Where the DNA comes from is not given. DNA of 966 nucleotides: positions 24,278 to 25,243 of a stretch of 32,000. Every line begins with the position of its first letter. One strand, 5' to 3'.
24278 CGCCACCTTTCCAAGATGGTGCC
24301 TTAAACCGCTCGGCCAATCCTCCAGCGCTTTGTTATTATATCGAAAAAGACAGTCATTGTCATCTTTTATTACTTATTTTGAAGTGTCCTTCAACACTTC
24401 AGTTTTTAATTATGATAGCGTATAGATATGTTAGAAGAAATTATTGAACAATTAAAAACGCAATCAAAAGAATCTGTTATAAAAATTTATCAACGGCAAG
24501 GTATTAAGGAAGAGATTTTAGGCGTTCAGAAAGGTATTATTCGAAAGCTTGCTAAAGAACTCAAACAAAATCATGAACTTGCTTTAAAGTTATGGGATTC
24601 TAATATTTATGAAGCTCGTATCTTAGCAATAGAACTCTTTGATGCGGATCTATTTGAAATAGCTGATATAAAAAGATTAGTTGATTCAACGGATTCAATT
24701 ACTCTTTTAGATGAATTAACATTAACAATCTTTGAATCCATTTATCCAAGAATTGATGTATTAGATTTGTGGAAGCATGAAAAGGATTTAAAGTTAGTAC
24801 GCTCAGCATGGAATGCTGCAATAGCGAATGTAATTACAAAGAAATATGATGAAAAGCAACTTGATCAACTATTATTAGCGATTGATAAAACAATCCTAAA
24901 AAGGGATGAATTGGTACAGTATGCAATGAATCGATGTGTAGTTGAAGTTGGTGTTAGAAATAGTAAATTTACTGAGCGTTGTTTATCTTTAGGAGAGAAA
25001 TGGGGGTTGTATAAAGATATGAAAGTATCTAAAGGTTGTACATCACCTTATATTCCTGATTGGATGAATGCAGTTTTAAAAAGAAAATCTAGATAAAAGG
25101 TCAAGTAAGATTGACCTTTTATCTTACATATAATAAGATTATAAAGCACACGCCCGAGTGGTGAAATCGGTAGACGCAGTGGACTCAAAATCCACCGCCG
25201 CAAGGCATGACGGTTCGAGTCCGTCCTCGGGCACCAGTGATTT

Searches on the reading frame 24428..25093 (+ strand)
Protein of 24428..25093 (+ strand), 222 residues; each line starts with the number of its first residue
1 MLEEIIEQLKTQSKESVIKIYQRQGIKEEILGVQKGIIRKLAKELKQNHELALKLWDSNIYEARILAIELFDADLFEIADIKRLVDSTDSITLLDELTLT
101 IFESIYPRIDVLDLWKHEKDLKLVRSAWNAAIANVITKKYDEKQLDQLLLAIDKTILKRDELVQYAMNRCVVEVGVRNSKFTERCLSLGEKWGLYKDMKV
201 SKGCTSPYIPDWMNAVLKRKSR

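Call 36: search_protein_families(library=pfam, proteins=[window:24428-25093:+], max_evalue=0.00001)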
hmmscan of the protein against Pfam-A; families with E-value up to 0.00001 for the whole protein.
window:24428-25093:+ (222 aa): 1 family
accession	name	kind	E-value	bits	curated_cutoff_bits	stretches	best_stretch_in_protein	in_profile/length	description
PF08713.17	DNA_alkylation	-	1.6e-17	64.4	21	1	5-183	1-191/213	DNA alkylation repair enzyme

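Call 55: find_related_loci(query=window:24428-25093:+, collection=genome_contigs, flank=10000)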
Query window:24428-25093:+ (222 aa) in genome_contigs; peptide patterns used: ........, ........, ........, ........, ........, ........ (x = any residue, [..] = any of these).
104 stretches matched a pattern; 1 encode a relative of the query (tblastn E <= 1e-3); 1 distinct loci.
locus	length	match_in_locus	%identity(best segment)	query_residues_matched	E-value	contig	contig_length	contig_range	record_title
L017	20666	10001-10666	80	1-222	4e-125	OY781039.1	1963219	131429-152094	MAG: Erysipelotrichaceae bacterium isolate a6ca34db-146c-4b31-b779-49751cb40439 genome assembly, chromosome: 1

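Call 66: search_protein_families(library=pfam, proteins=[L017:10826-11701:-, L017:11981-12874:-, L017:12929-13828:-, L017:13821-14204:-, L017:14220-14843:-, L017:15265-17592:-, L017:18019-18741:-, L017:18750-19115:-, L017:7895-9235:-], max_evalue=0.00001)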
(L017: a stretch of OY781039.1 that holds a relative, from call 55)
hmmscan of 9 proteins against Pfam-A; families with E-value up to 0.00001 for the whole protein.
L017:10826-11701:- (291 aa): 1 family
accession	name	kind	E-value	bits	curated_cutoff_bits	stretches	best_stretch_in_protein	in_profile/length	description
PF00589.27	Phage_integrase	-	2.2e-26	93.1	27.1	1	80-259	6-170/172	Phage integrase family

L017:11981-12874:- (297 aa): 0 families

L017:12929-13828:- (299 aa): 1 family
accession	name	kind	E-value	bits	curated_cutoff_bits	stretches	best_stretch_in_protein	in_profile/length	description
PF14022.11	DUF4238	-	1.5e-24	87.3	27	1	9-285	2-280/281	Protein of unknown function (DUF4238)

L017:13821-14204:- (127 aa): 1 family
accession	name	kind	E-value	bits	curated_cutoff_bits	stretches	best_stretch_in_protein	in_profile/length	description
PF10711.15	DUF2513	-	5.2e-23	81.7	29.6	1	1-99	1-99/100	Hypothetical protein (DUF2513)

L017:14220-14843:- (207 aa): 0 families

L017:15265-17592:- (775 aa): 0 families

L017:18019-18741:- (240 aa): 1 family
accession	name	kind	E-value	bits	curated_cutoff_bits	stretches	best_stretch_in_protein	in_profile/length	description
PF13483.12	Lactamase_B_3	-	7.2e-06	26.5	24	0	5-138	2-111/160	Beta-lactamase superfamily domain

L017:18750-19115:- (121 aa): 2 families
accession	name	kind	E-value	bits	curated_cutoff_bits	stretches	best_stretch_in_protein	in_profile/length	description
PF00903.31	Glyoxalase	-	3e-12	47.4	20.6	1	5-117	3-121/121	Glyoxalase/Bleomycin resistance protein/Dioxygenase superfamily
PF13669.12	Glyoxalase_4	-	5.3e-06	27.1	27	1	13-98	9-95/109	Glyoxalase/Bleomycin resistance protein/Dioxygenase superfamily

L017:7895-9235:- (446 aa): 3 families
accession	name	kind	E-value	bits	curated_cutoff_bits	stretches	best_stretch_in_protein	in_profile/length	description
PF13487.12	HD_5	-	2.9e-50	170.8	27.2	2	247-413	2-170/170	HD domain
PF01966.28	HD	-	1.5e-32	112.7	22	2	260-380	2-115/116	HD domain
PF08668.18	HDOD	-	2.9e-10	40.4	22.9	1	259-303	95-137/196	HDOD domain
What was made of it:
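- On tRNA-associated genomic island: The slot content differs in L017, which has an integrase there (call 66).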
